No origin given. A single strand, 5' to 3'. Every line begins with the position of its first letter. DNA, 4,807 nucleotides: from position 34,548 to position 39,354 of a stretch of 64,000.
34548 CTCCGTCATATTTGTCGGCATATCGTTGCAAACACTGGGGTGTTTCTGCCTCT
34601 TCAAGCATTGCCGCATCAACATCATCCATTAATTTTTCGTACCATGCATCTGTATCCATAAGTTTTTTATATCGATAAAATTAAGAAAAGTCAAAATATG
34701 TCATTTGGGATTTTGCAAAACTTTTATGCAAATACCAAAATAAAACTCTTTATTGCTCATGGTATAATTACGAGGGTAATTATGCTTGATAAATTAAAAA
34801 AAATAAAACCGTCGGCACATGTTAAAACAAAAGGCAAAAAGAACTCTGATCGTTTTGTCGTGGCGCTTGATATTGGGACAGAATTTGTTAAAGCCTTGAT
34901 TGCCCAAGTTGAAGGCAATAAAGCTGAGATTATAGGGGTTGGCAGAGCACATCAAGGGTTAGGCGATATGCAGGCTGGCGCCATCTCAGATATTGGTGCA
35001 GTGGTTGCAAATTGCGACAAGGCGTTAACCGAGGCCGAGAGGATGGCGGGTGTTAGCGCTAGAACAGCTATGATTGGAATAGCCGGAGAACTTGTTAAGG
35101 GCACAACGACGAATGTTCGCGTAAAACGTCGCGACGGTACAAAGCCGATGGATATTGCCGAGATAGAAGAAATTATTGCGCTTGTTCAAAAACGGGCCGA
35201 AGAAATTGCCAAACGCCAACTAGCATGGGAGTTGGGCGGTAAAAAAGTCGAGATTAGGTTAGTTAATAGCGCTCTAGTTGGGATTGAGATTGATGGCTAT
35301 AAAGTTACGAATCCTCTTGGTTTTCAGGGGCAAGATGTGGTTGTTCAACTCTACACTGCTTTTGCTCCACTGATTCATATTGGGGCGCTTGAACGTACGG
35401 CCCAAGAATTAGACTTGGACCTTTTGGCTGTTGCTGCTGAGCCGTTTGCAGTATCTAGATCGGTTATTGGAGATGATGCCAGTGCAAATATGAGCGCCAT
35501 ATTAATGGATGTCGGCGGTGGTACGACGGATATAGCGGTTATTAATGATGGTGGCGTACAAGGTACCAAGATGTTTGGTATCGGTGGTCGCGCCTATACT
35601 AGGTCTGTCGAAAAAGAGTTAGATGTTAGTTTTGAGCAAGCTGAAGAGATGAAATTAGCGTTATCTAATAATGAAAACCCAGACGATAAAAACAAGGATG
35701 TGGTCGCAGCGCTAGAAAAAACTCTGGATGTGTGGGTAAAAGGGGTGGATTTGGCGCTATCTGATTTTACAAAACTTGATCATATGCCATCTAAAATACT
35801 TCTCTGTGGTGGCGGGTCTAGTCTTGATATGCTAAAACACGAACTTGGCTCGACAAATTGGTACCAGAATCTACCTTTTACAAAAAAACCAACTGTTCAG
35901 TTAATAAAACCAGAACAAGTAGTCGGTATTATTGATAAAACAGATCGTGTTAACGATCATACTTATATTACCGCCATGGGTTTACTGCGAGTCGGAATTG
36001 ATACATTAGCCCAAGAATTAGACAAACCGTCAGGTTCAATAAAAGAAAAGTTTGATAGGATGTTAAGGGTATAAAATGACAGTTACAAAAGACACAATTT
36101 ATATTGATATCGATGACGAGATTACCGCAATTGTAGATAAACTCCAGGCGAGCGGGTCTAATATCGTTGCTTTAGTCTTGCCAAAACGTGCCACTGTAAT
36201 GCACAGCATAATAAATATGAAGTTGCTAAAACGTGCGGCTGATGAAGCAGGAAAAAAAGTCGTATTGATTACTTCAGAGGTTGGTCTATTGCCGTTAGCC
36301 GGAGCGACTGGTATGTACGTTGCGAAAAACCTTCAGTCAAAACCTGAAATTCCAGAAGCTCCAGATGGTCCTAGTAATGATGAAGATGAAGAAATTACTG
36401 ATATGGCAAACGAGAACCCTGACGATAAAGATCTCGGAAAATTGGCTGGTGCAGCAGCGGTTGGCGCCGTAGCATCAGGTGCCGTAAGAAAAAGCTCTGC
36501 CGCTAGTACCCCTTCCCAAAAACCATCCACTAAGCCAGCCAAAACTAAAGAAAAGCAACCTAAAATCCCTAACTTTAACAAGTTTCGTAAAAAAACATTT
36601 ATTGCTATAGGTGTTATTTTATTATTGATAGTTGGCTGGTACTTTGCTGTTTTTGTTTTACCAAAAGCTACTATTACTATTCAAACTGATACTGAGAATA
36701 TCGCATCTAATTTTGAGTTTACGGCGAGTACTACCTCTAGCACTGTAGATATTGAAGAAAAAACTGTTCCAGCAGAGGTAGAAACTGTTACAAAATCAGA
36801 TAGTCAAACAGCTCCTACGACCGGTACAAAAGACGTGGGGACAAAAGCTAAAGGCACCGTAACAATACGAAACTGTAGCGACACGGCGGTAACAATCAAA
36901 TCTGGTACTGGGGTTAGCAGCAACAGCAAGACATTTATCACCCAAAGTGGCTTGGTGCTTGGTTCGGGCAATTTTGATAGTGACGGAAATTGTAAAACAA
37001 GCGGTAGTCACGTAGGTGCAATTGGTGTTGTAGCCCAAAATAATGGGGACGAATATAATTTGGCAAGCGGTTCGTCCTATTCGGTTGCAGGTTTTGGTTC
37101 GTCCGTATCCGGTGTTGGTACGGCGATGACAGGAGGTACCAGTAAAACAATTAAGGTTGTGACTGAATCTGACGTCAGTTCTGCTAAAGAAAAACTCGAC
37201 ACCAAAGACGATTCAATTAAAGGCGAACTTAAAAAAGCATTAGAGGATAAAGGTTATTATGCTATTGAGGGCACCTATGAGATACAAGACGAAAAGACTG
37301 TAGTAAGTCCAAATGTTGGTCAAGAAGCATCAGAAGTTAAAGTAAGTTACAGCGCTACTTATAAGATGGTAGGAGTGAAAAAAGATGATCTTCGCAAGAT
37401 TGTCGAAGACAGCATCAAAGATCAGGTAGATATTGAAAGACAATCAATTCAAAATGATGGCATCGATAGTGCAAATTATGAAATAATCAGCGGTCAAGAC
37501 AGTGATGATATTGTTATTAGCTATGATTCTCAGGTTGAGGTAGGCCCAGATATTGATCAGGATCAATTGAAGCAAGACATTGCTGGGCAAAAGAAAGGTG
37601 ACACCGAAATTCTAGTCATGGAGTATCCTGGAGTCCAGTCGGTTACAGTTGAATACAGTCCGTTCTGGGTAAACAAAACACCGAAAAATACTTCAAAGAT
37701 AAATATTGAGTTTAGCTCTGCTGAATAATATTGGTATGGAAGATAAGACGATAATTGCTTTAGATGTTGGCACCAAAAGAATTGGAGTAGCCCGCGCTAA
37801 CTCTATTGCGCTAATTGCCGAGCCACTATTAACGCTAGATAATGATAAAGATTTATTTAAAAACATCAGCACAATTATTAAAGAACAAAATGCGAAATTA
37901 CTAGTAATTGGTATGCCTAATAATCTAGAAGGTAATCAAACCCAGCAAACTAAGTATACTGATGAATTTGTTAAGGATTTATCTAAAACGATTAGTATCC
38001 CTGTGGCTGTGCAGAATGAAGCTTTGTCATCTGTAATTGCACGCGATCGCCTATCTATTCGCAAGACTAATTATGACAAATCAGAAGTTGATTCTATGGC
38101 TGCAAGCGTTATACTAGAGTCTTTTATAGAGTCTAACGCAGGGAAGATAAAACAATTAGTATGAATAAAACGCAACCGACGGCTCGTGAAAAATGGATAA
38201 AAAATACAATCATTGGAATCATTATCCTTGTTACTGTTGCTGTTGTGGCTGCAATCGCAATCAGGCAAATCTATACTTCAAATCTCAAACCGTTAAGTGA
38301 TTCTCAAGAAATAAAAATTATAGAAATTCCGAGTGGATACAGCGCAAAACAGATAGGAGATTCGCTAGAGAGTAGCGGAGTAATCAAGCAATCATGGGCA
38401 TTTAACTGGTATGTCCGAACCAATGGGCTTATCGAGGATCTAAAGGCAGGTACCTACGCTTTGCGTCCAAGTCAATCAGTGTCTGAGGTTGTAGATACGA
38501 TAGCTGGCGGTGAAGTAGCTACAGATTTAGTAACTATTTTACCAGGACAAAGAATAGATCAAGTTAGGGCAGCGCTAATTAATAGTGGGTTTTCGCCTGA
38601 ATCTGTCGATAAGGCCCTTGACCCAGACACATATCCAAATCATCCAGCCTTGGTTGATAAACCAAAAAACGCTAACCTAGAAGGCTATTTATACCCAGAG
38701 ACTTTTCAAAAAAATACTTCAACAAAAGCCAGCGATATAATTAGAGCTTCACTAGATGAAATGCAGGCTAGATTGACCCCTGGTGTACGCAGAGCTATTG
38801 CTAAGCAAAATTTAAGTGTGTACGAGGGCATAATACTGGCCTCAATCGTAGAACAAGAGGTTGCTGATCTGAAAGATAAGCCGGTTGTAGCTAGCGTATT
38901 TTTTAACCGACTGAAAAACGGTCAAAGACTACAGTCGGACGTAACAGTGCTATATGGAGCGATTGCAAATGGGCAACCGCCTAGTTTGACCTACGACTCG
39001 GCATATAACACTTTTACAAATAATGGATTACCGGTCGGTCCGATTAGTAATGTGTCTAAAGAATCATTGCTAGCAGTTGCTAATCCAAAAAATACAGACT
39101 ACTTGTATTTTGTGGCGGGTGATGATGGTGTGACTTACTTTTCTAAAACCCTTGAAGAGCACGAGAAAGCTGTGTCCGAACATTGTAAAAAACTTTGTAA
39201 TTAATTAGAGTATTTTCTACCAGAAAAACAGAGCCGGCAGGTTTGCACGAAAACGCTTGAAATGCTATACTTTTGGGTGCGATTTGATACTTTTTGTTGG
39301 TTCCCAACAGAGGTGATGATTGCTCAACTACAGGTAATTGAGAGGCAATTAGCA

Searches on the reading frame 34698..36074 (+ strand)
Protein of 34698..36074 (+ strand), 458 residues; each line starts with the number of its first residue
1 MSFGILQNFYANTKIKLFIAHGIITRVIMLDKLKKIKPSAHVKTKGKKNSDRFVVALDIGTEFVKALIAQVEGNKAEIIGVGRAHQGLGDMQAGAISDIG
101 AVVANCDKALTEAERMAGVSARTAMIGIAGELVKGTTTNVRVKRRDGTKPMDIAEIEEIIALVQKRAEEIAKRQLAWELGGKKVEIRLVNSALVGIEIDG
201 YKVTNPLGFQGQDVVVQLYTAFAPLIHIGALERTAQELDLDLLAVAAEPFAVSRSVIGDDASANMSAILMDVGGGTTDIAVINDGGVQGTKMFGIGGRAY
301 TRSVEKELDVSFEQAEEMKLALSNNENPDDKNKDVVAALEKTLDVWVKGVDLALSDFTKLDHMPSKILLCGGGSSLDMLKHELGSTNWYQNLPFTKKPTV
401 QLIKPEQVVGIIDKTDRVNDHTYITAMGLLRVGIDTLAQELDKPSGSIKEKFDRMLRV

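Call 17: search_protein_families(library=pfam, proteins=[window:34698-36074:+], max_evalue=0.001)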
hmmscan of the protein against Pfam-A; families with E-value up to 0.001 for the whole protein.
window:34698-36074:+ (458 aa): 4 families
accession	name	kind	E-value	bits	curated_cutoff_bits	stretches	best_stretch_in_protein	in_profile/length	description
PF14450.12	FtsA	-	1.8e-15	57.9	31.8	1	269-428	2-127/127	Cell division protein FtsA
PF11104.14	PilM_2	-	2.5e-08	33.7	27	1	249-383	165-294/340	Type IV pilus assembly protein PilM;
PF06277.17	EutA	-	3.3e-05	23.4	27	1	264-303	142-181/475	Ethanolamine utilisation protein EutA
PF06723.19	MreB_Mbl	-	0.00024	20.5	27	1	263-332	143-218/327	MreB/Mbl protein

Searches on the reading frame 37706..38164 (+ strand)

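Call 101: search_protein_families(library=pfam, proteins=[window:37706-38164:+], max_evalue=0.001)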
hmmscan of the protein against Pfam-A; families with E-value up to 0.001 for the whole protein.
window:37706-38164:+ (152 aa): 1 family
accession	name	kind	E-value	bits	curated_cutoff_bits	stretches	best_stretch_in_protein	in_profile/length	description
PF03652.20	RuvX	-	2e-33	116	29.2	1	15-142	2-133/134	Holliday junction resolvase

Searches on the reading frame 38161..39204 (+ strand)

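Call 17: search_protein_families(library=pfam, proteins=[window:38161-39204:+], max_evalue=0.001)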
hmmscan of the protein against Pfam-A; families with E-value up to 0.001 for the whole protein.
window:38161-39204:+ (347 aa): 1 family
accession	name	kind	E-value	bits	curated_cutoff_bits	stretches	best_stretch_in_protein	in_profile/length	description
PF02618.21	YceG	-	6.4e-76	255.9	32.4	1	54-339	1-274/275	YceG-like family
